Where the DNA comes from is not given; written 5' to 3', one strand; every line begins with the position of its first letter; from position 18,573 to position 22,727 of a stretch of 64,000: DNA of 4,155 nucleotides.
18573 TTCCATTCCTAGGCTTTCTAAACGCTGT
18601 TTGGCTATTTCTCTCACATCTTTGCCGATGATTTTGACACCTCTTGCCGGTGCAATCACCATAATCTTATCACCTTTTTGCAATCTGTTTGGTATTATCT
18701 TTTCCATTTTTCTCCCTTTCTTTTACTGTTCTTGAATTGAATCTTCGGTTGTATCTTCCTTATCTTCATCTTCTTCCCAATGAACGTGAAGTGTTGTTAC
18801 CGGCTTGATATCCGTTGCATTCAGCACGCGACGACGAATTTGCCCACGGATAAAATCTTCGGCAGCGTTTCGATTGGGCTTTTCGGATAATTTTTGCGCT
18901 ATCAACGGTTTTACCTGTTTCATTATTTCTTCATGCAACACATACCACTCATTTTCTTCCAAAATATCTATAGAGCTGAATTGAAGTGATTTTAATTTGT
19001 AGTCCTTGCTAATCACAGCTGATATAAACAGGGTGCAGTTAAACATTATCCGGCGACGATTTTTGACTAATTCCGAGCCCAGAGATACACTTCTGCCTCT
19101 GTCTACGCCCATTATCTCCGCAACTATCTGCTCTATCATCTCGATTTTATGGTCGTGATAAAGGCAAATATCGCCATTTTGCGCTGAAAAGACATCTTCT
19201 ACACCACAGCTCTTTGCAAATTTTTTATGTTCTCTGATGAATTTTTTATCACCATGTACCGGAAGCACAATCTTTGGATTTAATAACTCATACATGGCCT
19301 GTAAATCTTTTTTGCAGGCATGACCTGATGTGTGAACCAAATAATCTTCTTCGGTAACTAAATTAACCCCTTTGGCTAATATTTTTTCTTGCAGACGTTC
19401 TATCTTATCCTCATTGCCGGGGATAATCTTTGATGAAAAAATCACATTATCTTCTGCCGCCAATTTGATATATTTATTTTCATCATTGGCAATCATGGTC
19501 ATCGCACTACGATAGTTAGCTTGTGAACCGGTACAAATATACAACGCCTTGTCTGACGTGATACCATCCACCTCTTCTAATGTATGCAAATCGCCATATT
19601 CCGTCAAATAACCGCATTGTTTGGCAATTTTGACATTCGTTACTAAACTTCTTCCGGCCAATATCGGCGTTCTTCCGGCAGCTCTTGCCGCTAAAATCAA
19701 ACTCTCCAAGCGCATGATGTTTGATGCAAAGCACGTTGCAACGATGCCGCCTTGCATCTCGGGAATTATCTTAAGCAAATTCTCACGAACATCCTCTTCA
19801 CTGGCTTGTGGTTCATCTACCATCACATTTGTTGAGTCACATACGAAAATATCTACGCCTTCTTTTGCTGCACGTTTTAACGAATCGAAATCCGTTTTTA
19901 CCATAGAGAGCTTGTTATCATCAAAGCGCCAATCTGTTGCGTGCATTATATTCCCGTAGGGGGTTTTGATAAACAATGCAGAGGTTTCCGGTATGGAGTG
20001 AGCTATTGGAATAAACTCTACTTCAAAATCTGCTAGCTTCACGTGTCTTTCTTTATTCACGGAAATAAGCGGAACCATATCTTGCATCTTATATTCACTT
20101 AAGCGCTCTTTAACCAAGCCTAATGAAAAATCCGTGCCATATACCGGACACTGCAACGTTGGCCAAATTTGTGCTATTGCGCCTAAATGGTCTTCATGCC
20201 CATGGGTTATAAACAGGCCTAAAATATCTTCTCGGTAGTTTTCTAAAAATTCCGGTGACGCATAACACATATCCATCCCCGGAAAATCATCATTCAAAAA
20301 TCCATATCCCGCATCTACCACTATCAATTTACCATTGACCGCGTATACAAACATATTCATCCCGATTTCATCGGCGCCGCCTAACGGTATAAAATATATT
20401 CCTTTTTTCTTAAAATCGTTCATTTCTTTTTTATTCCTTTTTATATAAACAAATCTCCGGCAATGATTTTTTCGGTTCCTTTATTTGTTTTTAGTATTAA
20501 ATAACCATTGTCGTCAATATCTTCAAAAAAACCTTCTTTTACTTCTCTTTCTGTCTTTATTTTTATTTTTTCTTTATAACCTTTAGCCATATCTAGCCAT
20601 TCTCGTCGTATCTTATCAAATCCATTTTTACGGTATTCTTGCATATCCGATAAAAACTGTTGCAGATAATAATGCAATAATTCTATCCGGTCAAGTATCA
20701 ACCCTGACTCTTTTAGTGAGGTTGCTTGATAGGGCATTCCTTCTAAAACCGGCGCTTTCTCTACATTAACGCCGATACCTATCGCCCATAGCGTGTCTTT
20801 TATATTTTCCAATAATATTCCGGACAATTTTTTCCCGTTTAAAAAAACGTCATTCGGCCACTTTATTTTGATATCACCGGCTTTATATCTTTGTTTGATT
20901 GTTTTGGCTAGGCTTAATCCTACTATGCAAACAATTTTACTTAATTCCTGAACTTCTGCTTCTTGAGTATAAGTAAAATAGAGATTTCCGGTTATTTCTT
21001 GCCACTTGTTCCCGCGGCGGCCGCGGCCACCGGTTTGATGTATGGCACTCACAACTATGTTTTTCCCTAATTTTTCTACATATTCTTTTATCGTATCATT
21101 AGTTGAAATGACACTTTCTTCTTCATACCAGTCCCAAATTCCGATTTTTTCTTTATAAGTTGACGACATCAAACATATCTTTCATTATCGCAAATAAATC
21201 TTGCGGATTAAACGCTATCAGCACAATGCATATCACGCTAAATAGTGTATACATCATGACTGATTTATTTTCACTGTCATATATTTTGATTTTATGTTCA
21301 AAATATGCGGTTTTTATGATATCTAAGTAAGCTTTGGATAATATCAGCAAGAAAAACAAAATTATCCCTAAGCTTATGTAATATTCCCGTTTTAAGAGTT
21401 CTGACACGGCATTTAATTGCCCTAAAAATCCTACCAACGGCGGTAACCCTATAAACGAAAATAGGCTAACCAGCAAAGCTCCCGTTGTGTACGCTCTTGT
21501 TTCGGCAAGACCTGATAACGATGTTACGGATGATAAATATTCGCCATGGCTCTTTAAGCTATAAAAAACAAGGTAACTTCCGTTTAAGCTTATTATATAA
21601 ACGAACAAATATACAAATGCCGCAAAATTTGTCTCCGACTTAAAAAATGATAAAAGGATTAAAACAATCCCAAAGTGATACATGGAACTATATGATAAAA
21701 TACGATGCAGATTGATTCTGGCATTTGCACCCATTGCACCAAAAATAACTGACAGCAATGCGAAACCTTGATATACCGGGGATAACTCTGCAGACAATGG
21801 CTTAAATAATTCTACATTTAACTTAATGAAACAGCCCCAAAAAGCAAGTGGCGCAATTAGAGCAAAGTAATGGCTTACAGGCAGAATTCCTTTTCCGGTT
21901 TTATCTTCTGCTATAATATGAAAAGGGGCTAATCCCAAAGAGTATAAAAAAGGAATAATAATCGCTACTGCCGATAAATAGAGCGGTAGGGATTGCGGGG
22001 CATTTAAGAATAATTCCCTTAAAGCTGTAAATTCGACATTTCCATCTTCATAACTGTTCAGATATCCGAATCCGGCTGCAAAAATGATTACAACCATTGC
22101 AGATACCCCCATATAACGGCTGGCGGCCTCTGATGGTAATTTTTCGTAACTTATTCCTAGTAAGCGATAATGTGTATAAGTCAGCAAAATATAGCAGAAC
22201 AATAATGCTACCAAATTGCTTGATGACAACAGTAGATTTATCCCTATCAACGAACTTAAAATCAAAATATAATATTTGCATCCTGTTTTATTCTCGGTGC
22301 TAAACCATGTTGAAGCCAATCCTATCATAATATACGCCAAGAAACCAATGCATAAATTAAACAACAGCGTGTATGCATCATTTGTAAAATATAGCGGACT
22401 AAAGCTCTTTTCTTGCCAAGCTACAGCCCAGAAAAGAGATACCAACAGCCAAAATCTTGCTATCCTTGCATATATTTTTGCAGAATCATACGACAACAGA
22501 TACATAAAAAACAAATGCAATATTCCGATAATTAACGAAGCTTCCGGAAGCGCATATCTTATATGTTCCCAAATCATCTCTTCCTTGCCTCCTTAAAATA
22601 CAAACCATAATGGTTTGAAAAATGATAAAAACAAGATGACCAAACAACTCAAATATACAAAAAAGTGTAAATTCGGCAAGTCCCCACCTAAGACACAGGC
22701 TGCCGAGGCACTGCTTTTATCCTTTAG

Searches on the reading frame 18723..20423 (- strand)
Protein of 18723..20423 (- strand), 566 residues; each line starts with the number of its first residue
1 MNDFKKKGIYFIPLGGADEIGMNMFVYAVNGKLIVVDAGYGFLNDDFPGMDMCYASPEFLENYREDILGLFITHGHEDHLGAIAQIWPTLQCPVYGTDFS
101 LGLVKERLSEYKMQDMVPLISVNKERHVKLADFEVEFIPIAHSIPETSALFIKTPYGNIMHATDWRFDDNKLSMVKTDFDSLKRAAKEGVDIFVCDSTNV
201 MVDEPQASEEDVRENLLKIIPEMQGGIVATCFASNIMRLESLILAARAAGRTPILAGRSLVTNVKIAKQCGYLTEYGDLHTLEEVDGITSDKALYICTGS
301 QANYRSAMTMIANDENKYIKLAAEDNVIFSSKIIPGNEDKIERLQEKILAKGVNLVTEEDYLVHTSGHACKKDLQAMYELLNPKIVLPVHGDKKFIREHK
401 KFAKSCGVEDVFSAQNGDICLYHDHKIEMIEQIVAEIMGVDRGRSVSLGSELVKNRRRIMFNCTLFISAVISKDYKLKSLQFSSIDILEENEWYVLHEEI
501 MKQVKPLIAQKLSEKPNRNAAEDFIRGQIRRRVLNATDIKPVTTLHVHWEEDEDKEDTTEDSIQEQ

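Call 28: search_protein_families(library=ncbifam, proteins=[window:18723-20423:-], max_evalue=0.00001)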
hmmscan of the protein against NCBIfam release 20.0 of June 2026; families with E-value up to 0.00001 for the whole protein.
window:18723-20423:- (566 aa): 2 families
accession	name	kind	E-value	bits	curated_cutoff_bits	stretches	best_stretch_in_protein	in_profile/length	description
NF047419.1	RNase_J1_RnjA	exception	2.5e-111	373.1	820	1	12-531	5-526/549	ribonuclease J1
TIGR00649.1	MG423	subfamily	1.1e-107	360.7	400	1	10-535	2-533/546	RNase J family beta-CASP ribonuclease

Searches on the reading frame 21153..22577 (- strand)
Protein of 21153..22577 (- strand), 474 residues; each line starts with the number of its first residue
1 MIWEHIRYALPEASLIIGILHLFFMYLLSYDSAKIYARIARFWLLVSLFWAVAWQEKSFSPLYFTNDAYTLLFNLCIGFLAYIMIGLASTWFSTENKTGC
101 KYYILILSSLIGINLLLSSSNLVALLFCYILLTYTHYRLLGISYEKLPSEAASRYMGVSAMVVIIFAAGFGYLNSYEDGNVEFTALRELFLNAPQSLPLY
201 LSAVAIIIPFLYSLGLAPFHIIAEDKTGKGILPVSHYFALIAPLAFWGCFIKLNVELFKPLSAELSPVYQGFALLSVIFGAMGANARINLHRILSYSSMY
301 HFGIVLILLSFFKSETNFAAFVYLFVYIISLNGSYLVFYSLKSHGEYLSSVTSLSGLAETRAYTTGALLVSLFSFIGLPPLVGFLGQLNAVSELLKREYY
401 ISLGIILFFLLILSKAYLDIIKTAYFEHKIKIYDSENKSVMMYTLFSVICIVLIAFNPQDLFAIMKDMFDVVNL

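Call 28: search_protein_families(library=ncbifam, proteins=[window:21153-22577:-], max_evalue=0.00001)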
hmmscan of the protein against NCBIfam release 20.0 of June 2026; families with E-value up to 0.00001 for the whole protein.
window:21153-22577:- (474 aa): 29 families (the best 25 are shown)
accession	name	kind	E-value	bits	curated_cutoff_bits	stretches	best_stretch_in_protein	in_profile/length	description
TIGR01770.1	NDH_I_N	subfamily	6.9e-48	163.8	332.6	1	9-459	4-469/472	NADH-quinone oxidoreductase subunit NuoN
NF004440.0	PRK05777.1-3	equivalog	1.1e-38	133.3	519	1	4-461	6-465/477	NADH-quinone oxidoreductase subunit NuoN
NF004442.0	PRK05777.1-5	equivalog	4.5e-32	111.6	523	1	7-466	9-475/483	NADH-quinone oxidoreductase subunit NuoN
NF004447.0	PRK05777.2-5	equivalog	2.1e-24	86.4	547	1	10-453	5-450/458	NADH-quinone oxidoreductase subunit NuoN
NF004439.0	PRK05777.1-1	equivalog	1.5e-23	83.4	531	1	44-467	48-480/485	NADH-quinone oxidoreductase subunit NuoN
NF004441.0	PRK05777.1-4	equivalog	2.1e-23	82.7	477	1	99-455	144-506/524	NADH-quinone oxidoreductase subunit NuoN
NF002701.0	PRK02504.1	equivalog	4.4e-23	81.5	569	1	9-422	15-431/513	NAD(P)H-quinone oxidoreductase subunit N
NF004445.0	PRK05777.2-3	equivalog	6.4e-19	68.3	408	1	40-458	47-464/475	NADH-quinone oxidoreductase subunit NuoN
NF004446.0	PRK05777.2-4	equivalog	2e-16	60.2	590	1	50-471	60-497/502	NADH-quinone oxidoreductase subunit NuoN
NF009306.0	PRK12663.1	equivalog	7.1e-16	58.1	542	1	63-463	72-472/498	Na+/H+ antiporter subunit D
NF005818.0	PRK07691.1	equivalog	1.3e-15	57.4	586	1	63-468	72-479/496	Na+/H+ antiporter subunit D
NF004444.0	PRK05777.2-2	equivalog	4.5e-13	49.1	496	1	10-463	18-485/496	NADH-quinone oxidoreductase subunit NuoN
TIGR01972.1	NDH_I_M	subfamily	2.2e-12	46.4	263.8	1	74-467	84-477/486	NADH-quinone oxidoreductase subunit M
NF004443.0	PRK05777.2-1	equivalog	2.6e-12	46.7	626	1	13-473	23-503/506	NADH-quinone oxidoreductase subunit NuoN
NF004920.0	PRK06277.1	equivalog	1.3e-10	40.7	578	1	90-454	90-453/478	energy conserving hydrogenase EhbF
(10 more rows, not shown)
